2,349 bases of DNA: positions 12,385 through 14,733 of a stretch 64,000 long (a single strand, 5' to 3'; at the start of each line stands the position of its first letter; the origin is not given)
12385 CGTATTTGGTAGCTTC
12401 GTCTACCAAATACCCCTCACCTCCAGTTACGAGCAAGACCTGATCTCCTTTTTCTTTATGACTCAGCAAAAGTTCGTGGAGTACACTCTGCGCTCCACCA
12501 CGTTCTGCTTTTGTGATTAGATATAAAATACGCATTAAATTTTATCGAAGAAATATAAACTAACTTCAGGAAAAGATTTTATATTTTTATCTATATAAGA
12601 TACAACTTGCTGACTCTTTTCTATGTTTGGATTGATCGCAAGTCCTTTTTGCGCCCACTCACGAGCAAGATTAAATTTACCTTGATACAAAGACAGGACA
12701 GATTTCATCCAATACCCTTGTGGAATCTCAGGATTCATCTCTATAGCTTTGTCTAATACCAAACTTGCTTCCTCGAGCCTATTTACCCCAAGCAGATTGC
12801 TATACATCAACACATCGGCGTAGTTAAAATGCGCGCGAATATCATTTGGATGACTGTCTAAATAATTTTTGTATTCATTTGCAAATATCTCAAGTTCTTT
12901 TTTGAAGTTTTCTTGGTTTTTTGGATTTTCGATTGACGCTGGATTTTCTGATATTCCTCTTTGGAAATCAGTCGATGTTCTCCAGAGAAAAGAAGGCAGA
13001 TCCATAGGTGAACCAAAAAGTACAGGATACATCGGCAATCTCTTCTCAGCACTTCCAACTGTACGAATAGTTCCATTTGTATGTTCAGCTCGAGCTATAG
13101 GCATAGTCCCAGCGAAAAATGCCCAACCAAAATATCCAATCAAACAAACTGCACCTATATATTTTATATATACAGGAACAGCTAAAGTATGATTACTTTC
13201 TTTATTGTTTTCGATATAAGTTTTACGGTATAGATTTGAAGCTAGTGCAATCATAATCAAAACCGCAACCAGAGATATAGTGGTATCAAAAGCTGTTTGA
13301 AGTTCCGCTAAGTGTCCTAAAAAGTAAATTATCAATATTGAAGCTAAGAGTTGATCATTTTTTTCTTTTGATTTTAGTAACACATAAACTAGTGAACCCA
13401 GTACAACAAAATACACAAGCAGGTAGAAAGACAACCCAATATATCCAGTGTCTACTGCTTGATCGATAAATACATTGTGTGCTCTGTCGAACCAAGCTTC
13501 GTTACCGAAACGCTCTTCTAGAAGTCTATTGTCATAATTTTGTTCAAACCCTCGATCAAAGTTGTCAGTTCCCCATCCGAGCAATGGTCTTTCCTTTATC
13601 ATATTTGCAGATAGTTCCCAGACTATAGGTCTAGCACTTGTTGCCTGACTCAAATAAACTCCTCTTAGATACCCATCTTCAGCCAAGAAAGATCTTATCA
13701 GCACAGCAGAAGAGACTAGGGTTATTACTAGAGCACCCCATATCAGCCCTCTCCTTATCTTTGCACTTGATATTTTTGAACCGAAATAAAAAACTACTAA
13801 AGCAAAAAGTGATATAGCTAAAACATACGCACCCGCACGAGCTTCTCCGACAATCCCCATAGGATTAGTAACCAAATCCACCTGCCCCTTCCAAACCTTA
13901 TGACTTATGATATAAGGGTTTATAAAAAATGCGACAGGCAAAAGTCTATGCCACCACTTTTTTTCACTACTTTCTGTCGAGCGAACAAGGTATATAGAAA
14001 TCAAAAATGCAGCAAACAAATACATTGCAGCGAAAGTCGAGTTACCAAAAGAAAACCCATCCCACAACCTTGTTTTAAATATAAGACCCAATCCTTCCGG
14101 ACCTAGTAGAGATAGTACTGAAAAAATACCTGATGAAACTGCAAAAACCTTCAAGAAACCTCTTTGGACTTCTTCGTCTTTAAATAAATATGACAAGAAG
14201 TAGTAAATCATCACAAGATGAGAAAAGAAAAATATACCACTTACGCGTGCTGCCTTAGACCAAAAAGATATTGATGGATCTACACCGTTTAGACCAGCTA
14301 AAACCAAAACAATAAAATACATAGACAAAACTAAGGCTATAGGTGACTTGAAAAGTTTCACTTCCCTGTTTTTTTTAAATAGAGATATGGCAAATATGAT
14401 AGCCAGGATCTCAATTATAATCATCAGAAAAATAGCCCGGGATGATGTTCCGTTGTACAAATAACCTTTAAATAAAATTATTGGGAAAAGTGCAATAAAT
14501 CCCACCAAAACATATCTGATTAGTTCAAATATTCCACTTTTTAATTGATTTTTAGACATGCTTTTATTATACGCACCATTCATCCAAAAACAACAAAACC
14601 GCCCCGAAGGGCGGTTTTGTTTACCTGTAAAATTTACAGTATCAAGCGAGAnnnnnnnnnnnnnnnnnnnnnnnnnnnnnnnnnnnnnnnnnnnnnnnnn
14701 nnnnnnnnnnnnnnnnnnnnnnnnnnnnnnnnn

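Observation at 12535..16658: Wzy_C-TPR membrane protein adjacent to a Ser/Thr-rich PG-binding surface protein: candidate protein O-glycosylation module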

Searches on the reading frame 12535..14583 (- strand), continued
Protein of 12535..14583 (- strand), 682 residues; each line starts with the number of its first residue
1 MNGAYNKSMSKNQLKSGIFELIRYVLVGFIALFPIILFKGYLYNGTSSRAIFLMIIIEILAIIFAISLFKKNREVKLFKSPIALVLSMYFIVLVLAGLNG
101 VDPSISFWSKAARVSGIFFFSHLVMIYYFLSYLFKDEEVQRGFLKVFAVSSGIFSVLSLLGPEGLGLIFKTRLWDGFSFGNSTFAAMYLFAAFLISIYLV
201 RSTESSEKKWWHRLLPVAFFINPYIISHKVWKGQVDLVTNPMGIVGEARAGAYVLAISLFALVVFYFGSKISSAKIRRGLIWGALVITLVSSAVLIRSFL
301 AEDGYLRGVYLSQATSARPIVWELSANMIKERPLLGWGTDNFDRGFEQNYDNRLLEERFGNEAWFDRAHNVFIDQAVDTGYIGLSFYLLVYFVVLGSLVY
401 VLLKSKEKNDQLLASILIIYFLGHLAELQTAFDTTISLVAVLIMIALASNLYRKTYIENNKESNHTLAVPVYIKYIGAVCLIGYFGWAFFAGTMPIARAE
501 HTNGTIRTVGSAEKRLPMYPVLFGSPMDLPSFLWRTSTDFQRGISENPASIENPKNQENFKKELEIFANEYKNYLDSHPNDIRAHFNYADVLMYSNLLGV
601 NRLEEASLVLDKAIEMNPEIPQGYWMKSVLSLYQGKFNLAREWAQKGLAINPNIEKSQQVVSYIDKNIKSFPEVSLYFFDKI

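Call 78: search_protein_families(library=pfam, proteins=[L061:13170-13946:+, L074:13065-13903:+, L059:5788-6705:+, L077:13088-14215:+, L054:7621-8622:+, L062:97-939:+, L059:5059-5754:+, L061:12421-13134:+, L077:12213-13055:+, L067:9301-10010:+], max_evalue=0.01)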
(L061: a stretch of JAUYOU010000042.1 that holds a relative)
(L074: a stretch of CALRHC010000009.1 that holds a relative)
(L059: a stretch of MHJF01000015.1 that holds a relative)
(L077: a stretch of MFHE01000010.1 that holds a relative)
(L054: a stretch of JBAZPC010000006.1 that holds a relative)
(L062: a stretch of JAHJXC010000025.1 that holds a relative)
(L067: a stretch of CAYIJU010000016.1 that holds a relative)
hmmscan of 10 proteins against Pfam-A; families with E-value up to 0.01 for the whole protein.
L061:13170-13946:+ (259 aa): 1 family
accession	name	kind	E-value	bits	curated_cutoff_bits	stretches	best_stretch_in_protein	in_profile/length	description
PF01471.23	PG_binding_1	-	0.00037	21.1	23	1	221-259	1-37/57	Putative peptidoglycan binding domain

L074:13065-13903:+ (279 aa): 1 family
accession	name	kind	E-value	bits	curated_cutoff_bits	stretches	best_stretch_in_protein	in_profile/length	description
PF01471.23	PG_binding_1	-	5.7e-13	49.3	23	1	219-277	1-57/57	Putative peptidoglycan binding domain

L059:5788-6705:+ (305 aa): 1 family
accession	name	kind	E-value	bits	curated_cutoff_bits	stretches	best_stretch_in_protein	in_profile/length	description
PF01471.23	PG_binding_1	-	2.8e-13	50.2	23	1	202-260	1-57/57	Putative peptidoglycan binding domain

L077:13088-14215:+ (375 aa): 2 families
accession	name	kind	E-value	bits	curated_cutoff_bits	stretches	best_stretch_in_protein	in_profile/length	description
PF01471.23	PG_binding_1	-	4e-27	94.6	23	2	270-328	1-57/57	Putative peptidoglycan binding domain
PF09374.15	PG_binding_3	-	1.4e-05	25.6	24.6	0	274-308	3-33/76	Predicted Peptidoglycan domain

L054:7621-8622:+ (333 aa): 1 family
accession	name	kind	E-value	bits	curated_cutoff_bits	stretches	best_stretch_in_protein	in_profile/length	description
PF01471.23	PG_binding_1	-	2.3e-09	37.7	23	1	258-326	2-56/57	Putative peptidoglycan binding domain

L062:97-939:+ (280 aa): 1 family
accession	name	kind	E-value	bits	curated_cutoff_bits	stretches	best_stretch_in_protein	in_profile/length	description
PF01471.23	PG_binding_1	-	1.6e-08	35.1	23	1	171-218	2-47/57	Putative peptidoglycan binding domain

L059:5059-5754:+ (231 aa): 0 families

L061:12421-13134:+ (237 aa): 0 families

L077:12213-13055:+ (280 aa): 1 family
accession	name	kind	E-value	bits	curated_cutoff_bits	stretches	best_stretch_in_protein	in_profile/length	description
PF07873.16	YabP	-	0.0053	17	27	0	52-98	12-57/64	YabP family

L067:9301-10010:+ (236 aa): 0 families

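Call 97: search_protein_representatives(protein=window:12535-14583:-)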
Query: 682 residues. Proteins with E-value up to 0.001 (for the whole library): 5080; up to 1e-10: 2084; up to 1e-30: 171. The best 150 are listed.
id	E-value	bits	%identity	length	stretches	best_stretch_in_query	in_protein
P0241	1.1e-205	701.3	49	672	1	12-681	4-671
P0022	1.3e-205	701.1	47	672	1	16-680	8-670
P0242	7.7e-186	635.8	45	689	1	4-682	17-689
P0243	4.9e-171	586.9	42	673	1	20-681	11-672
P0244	3.0e-161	554.5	42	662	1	20-682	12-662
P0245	4.6e-157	540.7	43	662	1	14-682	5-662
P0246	3.8e-150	517.9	50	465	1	218-679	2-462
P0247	1.3e-133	463.3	50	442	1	21-447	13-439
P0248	1.7e-113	396.7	34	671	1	20-681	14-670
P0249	4.2e-109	382.2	34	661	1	16-680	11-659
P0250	6.9e-88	312.1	48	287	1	396-681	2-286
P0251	2.4e-85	303.7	53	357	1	282-544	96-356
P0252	3.0e-83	296.8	47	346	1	146-468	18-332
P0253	4.2e-80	286.4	30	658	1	29-676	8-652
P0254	3.5e-78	280.0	48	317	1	172-464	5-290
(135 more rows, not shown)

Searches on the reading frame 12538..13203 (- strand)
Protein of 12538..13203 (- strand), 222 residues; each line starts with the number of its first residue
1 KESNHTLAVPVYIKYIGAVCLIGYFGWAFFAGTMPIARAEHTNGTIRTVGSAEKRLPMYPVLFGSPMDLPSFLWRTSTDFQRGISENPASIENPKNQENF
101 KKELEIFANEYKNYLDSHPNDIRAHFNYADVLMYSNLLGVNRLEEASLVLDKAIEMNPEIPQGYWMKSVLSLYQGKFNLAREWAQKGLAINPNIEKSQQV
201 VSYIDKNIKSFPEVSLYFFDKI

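Call 70: search_protein_families(library=pfam, proteins=[window:12538-13203:-], max_evalue=10)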
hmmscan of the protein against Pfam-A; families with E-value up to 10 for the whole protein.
window:12538-13203:- (222 aa): 9 families
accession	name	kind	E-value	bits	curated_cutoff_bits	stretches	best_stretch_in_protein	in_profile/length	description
PF07719.23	TPR_2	-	2.9e-06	27.4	27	1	162-193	2-33/34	Tetratricopeptide repeat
PF13431.12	TPR_17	-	2e-05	24.9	24.4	2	111-132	2-23/34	Tetratricopeptide repeat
PF13432.12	TPR_16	-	0.00014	22.7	32.7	1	137-192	7-62/65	Tetratricopeptide repeat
PF13181.12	TPR_8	-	0.00014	22.2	25.7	2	162-193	2-33/34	Tetratricopeptide repeat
PF00515.34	TPR_1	-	0.00056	20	27.8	1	173-193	13-33/34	Tetratricopeptide repeat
PF13414.12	TPR_11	-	0.001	19.1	26.8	1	141-165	8-32/42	TPR repeat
PF13428.12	TPR_14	-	0.0014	19.5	23.5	0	140-164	14-38/44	Tetratricopeptide repeat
PF12652.12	CotJB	-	0.03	14.9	29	1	103-131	9-37/76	CotJB protein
PF14559.12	TPR_19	-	0.059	14.1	25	1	110-158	13-56/68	Tetratricopeptide repeat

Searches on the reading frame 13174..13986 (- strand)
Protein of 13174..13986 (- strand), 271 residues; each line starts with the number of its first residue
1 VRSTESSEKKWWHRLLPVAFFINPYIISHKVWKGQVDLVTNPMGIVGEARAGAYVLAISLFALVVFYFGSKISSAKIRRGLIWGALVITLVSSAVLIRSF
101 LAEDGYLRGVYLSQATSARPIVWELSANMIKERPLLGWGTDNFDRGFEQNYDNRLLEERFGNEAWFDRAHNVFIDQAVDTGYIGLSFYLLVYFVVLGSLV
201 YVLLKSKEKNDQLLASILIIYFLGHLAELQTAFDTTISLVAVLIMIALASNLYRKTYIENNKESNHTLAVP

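Call 65: search_solved_structures(query=window:13174-13986:-, max_evalue=10, show_alignments=2)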
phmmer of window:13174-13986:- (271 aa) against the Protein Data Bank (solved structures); distinct sequences matched with E-value up to 10: 3.
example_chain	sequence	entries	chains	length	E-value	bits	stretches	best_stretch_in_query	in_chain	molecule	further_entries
5x90_H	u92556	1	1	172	0.78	12.6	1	179-262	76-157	Hypothetical virulence protein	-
5x90_D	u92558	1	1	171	0.78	12.6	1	179-262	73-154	Hypothetical virulence protein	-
7bwk_D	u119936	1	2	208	1.2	11.9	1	179-262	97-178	Hypothetical virulence protein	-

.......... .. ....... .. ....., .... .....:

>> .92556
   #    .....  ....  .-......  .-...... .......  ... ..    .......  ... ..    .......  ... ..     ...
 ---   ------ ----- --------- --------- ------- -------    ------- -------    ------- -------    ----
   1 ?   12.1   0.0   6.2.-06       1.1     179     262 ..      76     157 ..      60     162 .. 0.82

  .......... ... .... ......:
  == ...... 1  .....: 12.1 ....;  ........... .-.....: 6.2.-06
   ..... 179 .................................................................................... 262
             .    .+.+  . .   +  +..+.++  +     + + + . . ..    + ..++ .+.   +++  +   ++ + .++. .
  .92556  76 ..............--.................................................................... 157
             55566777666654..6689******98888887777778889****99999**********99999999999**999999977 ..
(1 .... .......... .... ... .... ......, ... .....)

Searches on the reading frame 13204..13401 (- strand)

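Call 70: search_protein_families(library=pfam, proteins=[window:13204-13401:-], max_evalue=10)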
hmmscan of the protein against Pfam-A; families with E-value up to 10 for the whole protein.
window:13204-13401:- (66 aa): 1 family
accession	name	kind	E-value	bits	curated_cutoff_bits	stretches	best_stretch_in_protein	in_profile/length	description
PF09527.15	ATPase_gene1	-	0.054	14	26.6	1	17-55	10-46/54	Putative F0F1-ATPase subunit Ca2+/Mg2+ transporter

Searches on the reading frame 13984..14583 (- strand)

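Call 70: search_protein_families(library=pfam, proteins=[window:13984-14583:-], max_evalue=10)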
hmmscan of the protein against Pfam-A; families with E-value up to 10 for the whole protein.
window:13984-14583:- (200 aa): 2 families
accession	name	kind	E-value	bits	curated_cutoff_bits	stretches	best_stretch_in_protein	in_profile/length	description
PF01988.24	VIT1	-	0.31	11.3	28.1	1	10-63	130-177/214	VIT family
PF20237.3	DUF6594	-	6.1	7.1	30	1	21-93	176-237/238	Family of unknown function (DUF6594)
